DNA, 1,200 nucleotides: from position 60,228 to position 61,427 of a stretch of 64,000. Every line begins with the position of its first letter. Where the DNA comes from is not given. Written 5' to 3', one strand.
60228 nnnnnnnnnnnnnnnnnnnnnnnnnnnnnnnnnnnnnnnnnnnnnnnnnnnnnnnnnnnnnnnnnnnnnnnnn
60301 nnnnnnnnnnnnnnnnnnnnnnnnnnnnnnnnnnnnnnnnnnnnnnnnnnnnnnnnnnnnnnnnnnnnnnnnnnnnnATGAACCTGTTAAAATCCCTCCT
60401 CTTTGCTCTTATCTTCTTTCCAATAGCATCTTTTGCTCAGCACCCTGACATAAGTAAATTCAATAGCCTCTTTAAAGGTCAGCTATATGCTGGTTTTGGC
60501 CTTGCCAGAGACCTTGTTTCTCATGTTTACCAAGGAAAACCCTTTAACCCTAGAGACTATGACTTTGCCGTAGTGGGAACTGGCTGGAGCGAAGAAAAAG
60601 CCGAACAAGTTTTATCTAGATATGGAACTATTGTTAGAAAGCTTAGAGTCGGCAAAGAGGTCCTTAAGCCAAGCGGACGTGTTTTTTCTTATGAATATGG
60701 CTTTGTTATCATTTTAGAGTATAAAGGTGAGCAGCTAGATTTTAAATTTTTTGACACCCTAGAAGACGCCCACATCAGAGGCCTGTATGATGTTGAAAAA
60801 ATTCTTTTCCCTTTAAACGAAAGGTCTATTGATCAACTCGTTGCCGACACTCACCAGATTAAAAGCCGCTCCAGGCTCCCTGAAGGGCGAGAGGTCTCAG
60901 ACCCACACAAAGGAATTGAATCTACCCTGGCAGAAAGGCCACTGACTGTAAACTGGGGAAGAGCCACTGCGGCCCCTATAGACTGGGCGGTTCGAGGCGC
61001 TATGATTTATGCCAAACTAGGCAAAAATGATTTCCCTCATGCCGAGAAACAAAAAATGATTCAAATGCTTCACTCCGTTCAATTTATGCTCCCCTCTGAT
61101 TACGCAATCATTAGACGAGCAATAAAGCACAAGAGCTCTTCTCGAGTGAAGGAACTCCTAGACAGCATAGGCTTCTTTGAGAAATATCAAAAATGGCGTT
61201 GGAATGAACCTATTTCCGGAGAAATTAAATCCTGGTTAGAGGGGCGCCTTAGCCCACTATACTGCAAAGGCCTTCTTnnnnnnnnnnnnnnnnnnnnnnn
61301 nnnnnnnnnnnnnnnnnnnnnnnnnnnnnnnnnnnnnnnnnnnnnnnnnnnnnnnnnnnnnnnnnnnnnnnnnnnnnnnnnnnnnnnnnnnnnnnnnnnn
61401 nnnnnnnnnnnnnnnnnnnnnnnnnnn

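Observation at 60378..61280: Exported, truncated CCA-adding-enzyme / poly(A)-polymerase-like nucleotidyltransferase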

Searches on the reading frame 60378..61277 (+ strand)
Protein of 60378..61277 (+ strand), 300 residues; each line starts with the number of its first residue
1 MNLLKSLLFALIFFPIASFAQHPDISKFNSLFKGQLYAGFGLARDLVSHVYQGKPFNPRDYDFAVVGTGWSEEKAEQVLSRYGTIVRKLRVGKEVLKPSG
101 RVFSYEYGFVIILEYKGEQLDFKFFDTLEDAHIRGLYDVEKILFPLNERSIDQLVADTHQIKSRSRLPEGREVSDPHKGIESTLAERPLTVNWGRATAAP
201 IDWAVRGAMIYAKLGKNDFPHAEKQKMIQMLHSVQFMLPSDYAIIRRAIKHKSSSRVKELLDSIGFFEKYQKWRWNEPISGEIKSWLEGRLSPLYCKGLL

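Call 3: search_protein_families(library=pfam, proteins=[window:60378-61277:+], max_evalue=10)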
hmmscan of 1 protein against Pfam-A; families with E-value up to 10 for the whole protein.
window:60378-61277:+ (300 aa): 2 families
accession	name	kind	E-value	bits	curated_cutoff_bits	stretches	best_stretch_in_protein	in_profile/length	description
PF23234.1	WH4_Lhr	-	0.16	12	27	1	71-96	8-33/87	Large helicase-related protein, winged-helix domain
PF08517.17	AXH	-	0.2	12.6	33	1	60-98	76-114/116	Ataxin-1 and HBP1 module (AXH)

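Call 4: search_protein_families(library=ncbifam, proteins=[window:60378-61277:+], max_evalue=10)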
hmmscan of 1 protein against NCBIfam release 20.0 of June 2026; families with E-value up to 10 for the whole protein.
window:60378-61277:+ (300 aa): 0 families

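Call 5: search_solved_structures(query=window:60378-61277:+, max_evalue=10, show_alignments=2)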
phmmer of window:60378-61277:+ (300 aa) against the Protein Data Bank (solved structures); distinct sequences matched with E-value up to 10: 0.

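Call 6: find_homologous_proteins(query=window:60378-61277:+, max_evalue=0.001)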
Query window:60378-61277:+ (300 aa): 14 proteins with E <= 0.001 among 963 candidates.
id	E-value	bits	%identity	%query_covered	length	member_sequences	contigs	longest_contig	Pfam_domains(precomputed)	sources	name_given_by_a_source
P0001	1.4e-200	683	100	100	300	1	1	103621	-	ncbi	ncbi:MAG: hypothetical protein ACRBBP_08355 [Bdellovibrionales bacterium]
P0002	1.0e-106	374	55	98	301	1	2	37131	-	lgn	-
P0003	4.6e-106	372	54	98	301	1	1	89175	-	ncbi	-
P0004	3.5e-105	369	55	98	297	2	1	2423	-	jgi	-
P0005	8.9e-104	365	57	96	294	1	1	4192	-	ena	-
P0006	1.2e-92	328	51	95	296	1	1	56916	-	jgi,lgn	jgi:hypothetical protein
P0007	3.9e-90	320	49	98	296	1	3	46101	-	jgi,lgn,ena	-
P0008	7.7e-90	319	51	88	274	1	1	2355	-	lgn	-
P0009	4.4e-87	310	47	99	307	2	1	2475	-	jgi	jgi:hypothetical protein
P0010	2.9e-86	307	46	99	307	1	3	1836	-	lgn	-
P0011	5.1e-85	303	47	100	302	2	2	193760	-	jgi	jgi:hypothetical protein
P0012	3.7e-82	294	49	89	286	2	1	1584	-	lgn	-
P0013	5.5e-81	290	48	92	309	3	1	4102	-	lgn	-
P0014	2.1e-75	272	44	95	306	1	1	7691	-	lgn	-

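Call 8: search_solved_structures(query=A1, max_evalue=10, show_alignments=3)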
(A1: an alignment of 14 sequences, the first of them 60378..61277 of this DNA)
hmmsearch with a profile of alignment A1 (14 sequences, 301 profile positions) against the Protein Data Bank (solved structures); distinct sequences matched with E-value up to 10: 4.
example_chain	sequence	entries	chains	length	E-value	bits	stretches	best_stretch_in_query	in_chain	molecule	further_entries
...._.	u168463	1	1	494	0.63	12.2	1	121-207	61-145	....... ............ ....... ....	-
7mgm_C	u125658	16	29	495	0.64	12.2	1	121-207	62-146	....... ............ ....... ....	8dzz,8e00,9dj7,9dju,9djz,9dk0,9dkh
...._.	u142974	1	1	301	3.2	9.9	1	183-254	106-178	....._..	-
5cwo_A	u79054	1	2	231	5.7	9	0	183-252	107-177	Designed helical repeat protein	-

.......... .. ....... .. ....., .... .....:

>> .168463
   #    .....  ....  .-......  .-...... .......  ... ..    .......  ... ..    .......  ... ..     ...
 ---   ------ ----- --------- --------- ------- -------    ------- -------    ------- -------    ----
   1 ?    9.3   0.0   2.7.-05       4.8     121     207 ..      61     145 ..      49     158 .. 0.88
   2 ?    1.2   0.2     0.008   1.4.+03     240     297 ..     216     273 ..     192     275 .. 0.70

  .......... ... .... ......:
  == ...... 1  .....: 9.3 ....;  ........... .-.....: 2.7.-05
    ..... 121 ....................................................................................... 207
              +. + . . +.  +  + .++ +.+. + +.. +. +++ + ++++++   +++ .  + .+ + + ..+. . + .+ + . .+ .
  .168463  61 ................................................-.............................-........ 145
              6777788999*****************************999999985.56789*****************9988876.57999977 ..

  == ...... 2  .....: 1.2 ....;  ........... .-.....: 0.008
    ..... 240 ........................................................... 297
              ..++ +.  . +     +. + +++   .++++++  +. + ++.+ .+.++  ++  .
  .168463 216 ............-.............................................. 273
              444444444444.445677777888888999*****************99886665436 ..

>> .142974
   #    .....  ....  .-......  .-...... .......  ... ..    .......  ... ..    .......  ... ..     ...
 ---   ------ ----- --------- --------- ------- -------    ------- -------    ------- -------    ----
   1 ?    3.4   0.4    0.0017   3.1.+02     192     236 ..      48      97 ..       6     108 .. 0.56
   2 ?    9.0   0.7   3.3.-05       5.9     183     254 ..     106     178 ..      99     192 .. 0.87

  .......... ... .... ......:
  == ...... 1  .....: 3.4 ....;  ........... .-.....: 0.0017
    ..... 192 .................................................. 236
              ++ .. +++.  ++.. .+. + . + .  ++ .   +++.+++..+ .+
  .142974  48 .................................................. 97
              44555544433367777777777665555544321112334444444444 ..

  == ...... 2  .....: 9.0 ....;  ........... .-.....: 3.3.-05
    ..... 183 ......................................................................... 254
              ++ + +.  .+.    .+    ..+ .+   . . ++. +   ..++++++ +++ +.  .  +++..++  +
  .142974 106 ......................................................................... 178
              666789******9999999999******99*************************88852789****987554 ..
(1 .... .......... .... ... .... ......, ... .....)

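Call 16: predict_structure(alignment_id=A1)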
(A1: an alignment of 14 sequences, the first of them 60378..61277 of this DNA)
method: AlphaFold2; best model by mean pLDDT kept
length: 300 residues; sequences in the alignment: 14
mean_pLDDT: 87.9   pTM: 0.82
mean pLDDT of the five models: 87.9, 82.1, 81.7, 80.7, 80.2
residues with pLDDT >= 90: 215; 70-90: 44; 50-70: 25; < 50: 16
segments of 3 or more residues with pLDDT < 50: 13-19, 292-300
pLDDT, mean of each block of 10 residues (from residue 1): 58 49 88 91 96 91 94 95 93 68 78 94 94 93 95 96 94 96 95 90 97 91 95 92 94 94 96 93 88 47
secondary structure, 60 per line:
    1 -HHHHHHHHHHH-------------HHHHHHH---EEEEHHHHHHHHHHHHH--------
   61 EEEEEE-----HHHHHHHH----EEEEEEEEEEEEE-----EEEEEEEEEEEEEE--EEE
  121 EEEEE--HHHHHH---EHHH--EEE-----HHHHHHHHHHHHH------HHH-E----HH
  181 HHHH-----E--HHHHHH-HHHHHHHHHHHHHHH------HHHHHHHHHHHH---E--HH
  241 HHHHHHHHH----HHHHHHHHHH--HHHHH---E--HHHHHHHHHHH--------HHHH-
elements in order: H2-12 H26-32 E36-39 H40-52 E61-66 H72-79 E84-96 E102-115 E118-125 H128-133 E143-145 H151-163 H179-184 H193-198 H200-214 H221-232 H239-249 H254-263 H266-270 H277-287 H296-299

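Call 19: fold_search(model_id=the predicted structure, library=pdb)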
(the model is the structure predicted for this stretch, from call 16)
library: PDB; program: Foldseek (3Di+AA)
matches with E <= 10: 1056; with E <= 0.001: 19
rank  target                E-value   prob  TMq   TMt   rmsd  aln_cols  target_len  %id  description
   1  3wfp_E                1.0e-06  1.00  0.54  0.41   5.3       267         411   15  tRNA processing enzyme (apo form 2) (released 2014-01-01)
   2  3wfp_C                1.8e-06  1.00  0.52  0.39   5.8       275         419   14  tRNA processing enzyme (apo form 2) (released 2014-01-01)
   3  3wfp_B                2.1e-06  1.00  0.53  0.37   6.1       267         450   14  tRNA processing enzyme (apo form 2) (released 2014-01-01)
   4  3wfq_G                2.1e-06  1.00  0.49  0.35   7.6       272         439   15  tRNA processing enzyme complex 1 (released 2014-01-01)
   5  3wfq_H                2.4e-06  1.00  0.55  0.39   4.3       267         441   15  tRNA processing enzyme complex 1 (released 2014-01-01)
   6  3wfs_D                2.8e-06  1.00  0.47  0.33   7.0       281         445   13  tRNA processing enzyme complex 3 (released 2014-01-01)
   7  3wfr_E                3.2e-06  1.00  0.47  0.34   6.9       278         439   14  tRNA processing enzyme complex 2 (released 2014-01-01)
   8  3wfp_A                3.6e-06  1.00  0.55  0.38   5.6       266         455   15  tRNA processing enzyme (apo form 2) (released 2014-01-01)
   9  3wfr_G                3.8e-06  1.00  0.48  0.33   6.3       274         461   14  tRNA processing enzyme complex 2 (released 2014-01-01)
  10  3wfr_H                4.3e-06  1.00  0.51  0.35   5.5       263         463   16  tRNA processing enzyme complex 2 (released 2014-01-01)
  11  3wfq_E                4.8e-06  1.00  0.52  0.37   4.9       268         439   13  tRNA processing enzyme complex 1 (released 2014-01-01)
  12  3wfo_B                1.2e-05  1.00  0.54  0.40   4.5       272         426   14  tRNA processing enzyme (apo form 1) (released 2014-01-01)
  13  3wfr_F                1.5e-05  1.00  0.46  0.33   5.8       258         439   14  tRNA processing enzyme complex 2 (released 2014-01-01)
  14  3wfs_C                3.1e-05  1.00  0.49  0.35   6.2       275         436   14  tRNA processing enzyme complex 3 (released 2014-01-01)
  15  3wfo_C                4.9e-05  1.00  0.54  0.40   6.1       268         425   15  tRNA processing enzyme (apo form 1) (released 2014-01-01)
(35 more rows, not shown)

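Call 20: search_protein_representatives(alignment_id=A1)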
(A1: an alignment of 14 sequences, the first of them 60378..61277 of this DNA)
Query: 14 sequences, 301 profile positions. Proteins with E-value up to 0.001 (for the whole library): 70; up to 1e-10: 15; up to 1e-30: 2. The best 70 are listed.
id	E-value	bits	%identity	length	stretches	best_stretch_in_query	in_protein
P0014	1.3e-128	444.6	-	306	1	1-301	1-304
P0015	4.6e-36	140.7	-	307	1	7-278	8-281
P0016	2.3e-21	92.4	-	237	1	63-293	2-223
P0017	2.3e-18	82.6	-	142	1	7-135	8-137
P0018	7.3e-17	77.7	-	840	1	35-232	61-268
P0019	4.7e-16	75.0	-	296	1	30-268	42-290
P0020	1.9e-12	63.2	-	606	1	27-272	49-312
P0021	3.9e-12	62.2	-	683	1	32-232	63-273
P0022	1.0e-11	60.8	-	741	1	30-269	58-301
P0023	1.1e-11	60.7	-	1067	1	35-271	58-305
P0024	1.5e-11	60.3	-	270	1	17-200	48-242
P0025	3.8e-11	58.9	-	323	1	32-235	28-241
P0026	8.1e-11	57.8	-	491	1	21-238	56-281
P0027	9.4e-11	57.6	-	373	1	35-229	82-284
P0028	1.0e-10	57.5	-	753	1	27-247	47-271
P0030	2.3e-10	56.4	-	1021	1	35-270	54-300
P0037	3.4e-09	52.5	-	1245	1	34-234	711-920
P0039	4.2e-09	52.2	-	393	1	30-236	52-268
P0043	1.6e-08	50.3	-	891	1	27-271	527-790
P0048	9.6e-08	47.7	-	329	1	30-269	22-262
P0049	1.0e-07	47.7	-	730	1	23-232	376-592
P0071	1.6e-05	40.5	-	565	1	32-231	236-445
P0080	3.3e-04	36.1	-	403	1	35-210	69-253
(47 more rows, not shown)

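Call 23: search_protein_families(library=pfam, alignment_id=A2, max_evalue=0.001)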
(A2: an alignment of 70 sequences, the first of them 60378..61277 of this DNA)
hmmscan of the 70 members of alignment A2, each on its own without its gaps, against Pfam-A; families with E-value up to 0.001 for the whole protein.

A. member 1, window:60378-61277:+ (300 aa): 0 families

B. families by the number of members that match (of 70 scanned): 12 families
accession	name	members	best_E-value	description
PF01467.32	CTP_transf_like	24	2.2e-22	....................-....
PF01725.21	Ham1p_like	3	3.5e-26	Ham1 family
PF01636.29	APH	1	1.9e-14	Phosphotransferase enzyme family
PF00561.26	Abhydrolase_1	1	9e-14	alpha/beta hydrolase fold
PF12146.15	Hydrolase_4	1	1e-13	Serine aminopeptidase, S33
PF08240.17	ADH_N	1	1.9e-11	Alcohol dehydrogenase GroES-like domain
PF12697.13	Abhydrolase_6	1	8.6e-09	Alpha/beta hydrolase family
PF01747.23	ATP-sulfurylase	1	1.2e-08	ATP-sulfurylase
PF01633.27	Choline_kinase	1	6.1e-08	Choline/ethanolamine kinase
PF00326.27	Peptidase_S9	1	5.9e-07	Prolyl oligopeptidase family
PF02958.26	EcKL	1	4.3e-05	Ecdysteroid kinase-like family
PF12048.14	DUF3530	1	0.00092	Protein of unknown function (DUF3530)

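Call 24: search_protein_families(library=pfam, proteins=[P0018, P0020, P0021, P0022, P0023, P0028, P0030, P0037, P0043, P0049], max_evalue=0.01)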
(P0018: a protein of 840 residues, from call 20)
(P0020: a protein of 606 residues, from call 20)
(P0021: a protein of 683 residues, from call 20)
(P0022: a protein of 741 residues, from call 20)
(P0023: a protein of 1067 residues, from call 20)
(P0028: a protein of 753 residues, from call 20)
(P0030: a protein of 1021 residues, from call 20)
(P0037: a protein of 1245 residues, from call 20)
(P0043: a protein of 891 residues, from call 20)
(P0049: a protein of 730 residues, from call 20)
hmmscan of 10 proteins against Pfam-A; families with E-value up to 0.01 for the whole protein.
P0018 (840 aa): 3 families
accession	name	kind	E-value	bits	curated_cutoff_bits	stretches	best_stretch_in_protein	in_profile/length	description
PF01725.21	Ham1p_like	-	3.5e-26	92.7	22.5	1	664-836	1-185/186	Ham1 family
PF01467.32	CTP_transf_like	-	6.4e-15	56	21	1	462-629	1-132/133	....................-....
PF01747.23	ATP-sulfurylase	-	1.2e-08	35.1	24.3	1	444-520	7-78/212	ATP-sulfurylase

P0020 (606 aa): 1 family
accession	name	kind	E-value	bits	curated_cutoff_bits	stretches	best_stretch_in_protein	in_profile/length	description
PF01467.32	CTP_transf_like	-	3.2e-15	56.9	21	1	399-571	1-132/133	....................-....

P0021 (683 aa): 1 family
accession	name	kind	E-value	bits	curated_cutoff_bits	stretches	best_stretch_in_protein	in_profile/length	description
PF01467.32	CTP_transf_like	-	2.2e-10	41.3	21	1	480-645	1-131/133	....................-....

P0022 (741 aa): 1 family
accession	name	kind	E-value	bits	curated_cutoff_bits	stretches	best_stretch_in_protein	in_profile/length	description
PF01467.32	CTP_transf_like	-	0.0012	19.4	21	1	368-408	1-41/133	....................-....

P0023 (1067 aa): 1 family
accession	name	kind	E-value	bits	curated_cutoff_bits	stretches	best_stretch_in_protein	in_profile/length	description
PF01467.32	CTP_transf_like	-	6e-18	65.8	21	1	881-1009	2-114/133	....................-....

P0028 (753 aa): 1 family
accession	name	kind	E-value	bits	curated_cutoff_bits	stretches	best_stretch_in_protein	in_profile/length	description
PF01467.32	CTP_transf_like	-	0.008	16.8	21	0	380-426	1-46/133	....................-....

P0030 (1021 aa): 3 families
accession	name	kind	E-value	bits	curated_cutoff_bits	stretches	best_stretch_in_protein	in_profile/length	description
PF01467.32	CTP_transf_like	-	2.2e-22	80.1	21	2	828-966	2-114/133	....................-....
PF01725.21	Ham1p_like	-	0.0019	18.6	22.5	1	654-781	2-141/186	Ham1 family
PF05636.17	HIGH_NTase1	-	0.008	15.9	27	0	462-493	10-40/402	HIGH Nucleotidyl Transferase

P0037 (1245 aa): 0 families

P0043 (891 aa): 1 family
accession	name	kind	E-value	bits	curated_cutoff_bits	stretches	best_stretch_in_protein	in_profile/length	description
PF01467.32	CTP_transf_like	-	0.00045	20.9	21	1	149-189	1-41/133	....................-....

P0049 (730 aa): 4 families
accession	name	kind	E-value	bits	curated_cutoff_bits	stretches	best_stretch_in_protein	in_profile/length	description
PF01636.29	APH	-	1.9e-14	54.4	23.2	1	59-283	3-225/239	Phosphotransferase enzyme family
PF01633.27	Choline_kinase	-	6.1e-08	32.8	29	1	64-299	7-247/300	Choline/ethanolamine kinase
PF02958.26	EcKL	-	4.3e-05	23.4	22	1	167-290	160-288/294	Ecdysteroid kinase-like family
PF16238.11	DUF4897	-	0.0089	16.3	28.6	0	154-210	18-71/157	Domain of unknown function (DUF4897)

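Call 25: list_cluster_members(proteins=[P0015, P0018, P0019, P0020, P0022, P0023, P0025, P0026, P0037, P0043])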
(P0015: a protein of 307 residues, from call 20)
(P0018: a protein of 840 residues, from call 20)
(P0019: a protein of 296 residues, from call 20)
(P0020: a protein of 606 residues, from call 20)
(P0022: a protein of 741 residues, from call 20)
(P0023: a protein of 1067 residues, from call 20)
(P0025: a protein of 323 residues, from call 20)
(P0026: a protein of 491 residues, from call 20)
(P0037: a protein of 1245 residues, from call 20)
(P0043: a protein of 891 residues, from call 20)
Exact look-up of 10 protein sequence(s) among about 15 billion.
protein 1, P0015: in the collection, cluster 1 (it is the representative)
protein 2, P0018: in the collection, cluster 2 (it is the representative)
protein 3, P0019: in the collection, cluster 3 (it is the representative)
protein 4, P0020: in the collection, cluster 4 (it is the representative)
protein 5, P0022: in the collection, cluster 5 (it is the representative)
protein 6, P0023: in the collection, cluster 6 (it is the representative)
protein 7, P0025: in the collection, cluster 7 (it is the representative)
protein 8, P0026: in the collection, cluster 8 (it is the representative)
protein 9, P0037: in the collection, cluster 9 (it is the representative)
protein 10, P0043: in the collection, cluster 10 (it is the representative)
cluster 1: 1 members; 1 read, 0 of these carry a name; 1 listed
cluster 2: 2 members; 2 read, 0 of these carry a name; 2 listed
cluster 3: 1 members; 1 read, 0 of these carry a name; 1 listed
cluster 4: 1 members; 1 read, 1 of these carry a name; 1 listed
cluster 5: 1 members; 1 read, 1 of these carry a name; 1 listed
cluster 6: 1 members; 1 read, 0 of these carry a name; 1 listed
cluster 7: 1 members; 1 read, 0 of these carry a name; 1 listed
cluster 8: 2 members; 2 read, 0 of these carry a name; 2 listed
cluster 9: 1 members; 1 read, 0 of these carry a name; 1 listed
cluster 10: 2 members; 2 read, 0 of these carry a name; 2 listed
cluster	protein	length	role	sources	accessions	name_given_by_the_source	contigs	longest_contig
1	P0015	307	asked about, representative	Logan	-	-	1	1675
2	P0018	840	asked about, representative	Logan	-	-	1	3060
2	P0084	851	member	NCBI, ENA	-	-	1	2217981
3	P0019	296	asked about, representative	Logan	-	-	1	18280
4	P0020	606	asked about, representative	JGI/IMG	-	nicotinate-nucleotide adenylyltransferase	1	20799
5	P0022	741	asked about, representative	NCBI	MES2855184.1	MAG: hypothetical protein V4692_04950 [Bdellovibrionota bacterium]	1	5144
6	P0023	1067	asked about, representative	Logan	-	-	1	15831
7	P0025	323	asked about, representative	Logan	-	-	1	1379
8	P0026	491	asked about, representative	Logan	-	-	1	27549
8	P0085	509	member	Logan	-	-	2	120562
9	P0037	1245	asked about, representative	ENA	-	-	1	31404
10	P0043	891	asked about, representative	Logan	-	-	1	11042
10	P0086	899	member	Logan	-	-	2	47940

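Call 36: search_protein_families(library=pfam, alignment_id=A3, max_evalue=5)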
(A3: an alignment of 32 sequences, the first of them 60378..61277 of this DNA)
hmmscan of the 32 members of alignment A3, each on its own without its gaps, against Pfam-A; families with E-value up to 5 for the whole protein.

A. member 1, window:60378-61277:+ (300 aa): 2 families
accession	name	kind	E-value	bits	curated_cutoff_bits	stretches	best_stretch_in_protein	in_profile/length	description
PF23234.1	WH4_Lhr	-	0.16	12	27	1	71-96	8-33/87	Large helicase-related protein, winged-helix domain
PF08517.17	AXH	-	0.2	12.6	33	1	60-98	76-114/116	Ataxin-1 and HBP1 module (AXH)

B. families by the number of members that match (of 32 scanned): 15 families
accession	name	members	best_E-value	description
PF01182.26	Glucosamine_iso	1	0.026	Glucosamine-6-phosphate isomerases/6-phosphogluconolactonase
PF02196.21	RBD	1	0.036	Raf-like Ras-binding domain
PF09407.15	AbiEi_1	1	0.063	AbiEi antitoxin C-terminal domain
PF17708.6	Gasdermin_C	1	0.086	Gasdermin PUB domain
PF01612.26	DNA_pol_A_exo1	1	0.09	3'-5' exonuclease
PF23130.1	IcmW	1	0.091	IcmW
PF08970.15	Sda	1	0.096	Sporulation inhibitor A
PF17827.6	PrmC_N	1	0.1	PrmC N-terminal domain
PF21648.2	M1E1E6-like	1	0.1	Integron cassette protein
PF23234.1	WH4_Lhr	1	0.16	Large helicase-related protein, winged-helix domain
PF08517.17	AXH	1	0.2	Ataxin-1 and HBP1 module (AXH)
PF12627.12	PolyA_pol_RNAbd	1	0.2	Probable RNA and SrmB- binding site of polymerase A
PF01371.25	Trp_repressor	1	0.21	Trp repressor protein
PF21811.2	RdfA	1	0.21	Rod-determining factor A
PF17107.11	SesA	1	0.25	N-terminal domain on NACHT_NTPase and P-loop NTPases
